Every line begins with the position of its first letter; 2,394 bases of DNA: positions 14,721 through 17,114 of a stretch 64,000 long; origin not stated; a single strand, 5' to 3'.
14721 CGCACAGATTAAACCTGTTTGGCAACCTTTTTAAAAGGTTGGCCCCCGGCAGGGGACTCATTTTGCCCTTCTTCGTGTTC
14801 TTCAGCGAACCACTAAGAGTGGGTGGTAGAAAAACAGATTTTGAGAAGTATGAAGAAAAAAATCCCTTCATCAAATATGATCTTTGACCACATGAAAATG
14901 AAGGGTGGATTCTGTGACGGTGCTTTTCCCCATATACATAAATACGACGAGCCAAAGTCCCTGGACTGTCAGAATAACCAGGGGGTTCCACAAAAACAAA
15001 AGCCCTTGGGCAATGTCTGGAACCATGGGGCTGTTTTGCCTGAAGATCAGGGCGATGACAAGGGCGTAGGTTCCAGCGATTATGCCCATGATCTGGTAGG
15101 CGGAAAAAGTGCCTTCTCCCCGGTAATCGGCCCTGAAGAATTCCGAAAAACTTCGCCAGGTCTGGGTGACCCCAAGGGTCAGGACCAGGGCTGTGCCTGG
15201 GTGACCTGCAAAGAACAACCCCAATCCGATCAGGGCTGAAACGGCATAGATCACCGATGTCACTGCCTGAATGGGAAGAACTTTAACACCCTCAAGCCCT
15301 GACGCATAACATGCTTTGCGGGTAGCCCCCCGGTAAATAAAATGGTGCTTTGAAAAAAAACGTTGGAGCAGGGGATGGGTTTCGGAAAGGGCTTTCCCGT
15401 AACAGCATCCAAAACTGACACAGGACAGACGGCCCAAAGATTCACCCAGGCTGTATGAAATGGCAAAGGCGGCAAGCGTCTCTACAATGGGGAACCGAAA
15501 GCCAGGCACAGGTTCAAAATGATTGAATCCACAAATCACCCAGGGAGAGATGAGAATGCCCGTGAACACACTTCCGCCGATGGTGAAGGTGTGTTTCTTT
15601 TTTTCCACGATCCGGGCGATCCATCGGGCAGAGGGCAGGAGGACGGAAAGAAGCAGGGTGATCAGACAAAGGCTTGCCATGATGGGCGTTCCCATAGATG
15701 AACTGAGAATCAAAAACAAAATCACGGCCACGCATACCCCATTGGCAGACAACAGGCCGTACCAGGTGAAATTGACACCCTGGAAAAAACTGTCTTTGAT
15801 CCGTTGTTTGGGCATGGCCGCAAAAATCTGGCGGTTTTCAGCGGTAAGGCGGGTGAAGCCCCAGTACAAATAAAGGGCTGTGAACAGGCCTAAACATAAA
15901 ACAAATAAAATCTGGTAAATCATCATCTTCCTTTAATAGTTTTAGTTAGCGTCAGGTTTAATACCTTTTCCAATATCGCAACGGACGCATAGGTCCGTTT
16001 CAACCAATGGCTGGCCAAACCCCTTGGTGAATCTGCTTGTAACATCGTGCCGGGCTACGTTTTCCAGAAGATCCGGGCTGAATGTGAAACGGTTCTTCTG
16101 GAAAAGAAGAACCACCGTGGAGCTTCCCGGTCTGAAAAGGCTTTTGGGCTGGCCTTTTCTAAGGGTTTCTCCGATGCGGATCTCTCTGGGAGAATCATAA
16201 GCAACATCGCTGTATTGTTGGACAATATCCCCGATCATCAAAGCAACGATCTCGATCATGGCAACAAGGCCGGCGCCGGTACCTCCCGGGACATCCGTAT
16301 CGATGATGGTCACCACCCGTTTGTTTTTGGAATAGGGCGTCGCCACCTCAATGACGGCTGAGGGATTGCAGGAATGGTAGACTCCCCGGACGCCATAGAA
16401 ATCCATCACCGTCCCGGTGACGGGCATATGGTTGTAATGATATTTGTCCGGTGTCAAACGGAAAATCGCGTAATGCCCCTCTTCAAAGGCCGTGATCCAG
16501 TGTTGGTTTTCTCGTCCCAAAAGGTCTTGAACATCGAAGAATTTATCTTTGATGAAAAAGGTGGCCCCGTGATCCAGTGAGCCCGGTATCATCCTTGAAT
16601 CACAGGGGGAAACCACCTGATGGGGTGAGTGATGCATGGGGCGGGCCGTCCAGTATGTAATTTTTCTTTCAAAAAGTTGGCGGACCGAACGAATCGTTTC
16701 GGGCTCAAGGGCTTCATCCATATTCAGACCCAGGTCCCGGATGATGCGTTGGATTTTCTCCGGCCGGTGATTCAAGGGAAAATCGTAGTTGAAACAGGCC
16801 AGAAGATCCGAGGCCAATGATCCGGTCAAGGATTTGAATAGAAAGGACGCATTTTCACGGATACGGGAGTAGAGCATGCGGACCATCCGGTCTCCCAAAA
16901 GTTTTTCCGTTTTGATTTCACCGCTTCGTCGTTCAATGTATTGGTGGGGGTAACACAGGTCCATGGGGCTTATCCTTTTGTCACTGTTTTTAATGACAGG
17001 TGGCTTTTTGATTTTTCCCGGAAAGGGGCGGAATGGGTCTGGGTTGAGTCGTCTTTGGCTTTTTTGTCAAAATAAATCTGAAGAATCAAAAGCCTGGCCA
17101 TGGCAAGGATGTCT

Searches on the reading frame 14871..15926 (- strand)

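Call 56: search_protein_families(library=pfam, proteins=[window:14871-15926:-], max_evalue=0.0001)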
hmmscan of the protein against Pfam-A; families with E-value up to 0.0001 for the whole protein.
window:14871-15926:- (351 aa): 1 family
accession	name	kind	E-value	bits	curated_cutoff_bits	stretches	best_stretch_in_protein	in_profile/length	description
PF01790.23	LGT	-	2.5e-08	34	24.9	1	51-292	9-238/240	Prolipoprotein diacylglyceryl transferase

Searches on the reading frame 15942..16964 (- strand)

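Call 56: search_protein_families(library=pfam, proteins=[window:15942-16964:-], max_evalue=0.0001)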
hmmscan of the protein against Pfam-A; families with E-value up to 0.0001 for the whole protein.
window:15942-16964:- (340 aa): 1 family
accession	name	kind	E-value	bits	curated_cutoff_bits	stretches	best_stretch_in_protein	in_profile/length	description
PF02666.20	PS_Dcarbxylase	-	2.3e-38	132.3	22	1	96-295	3-180/198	Phosphatidylserine decarboxylase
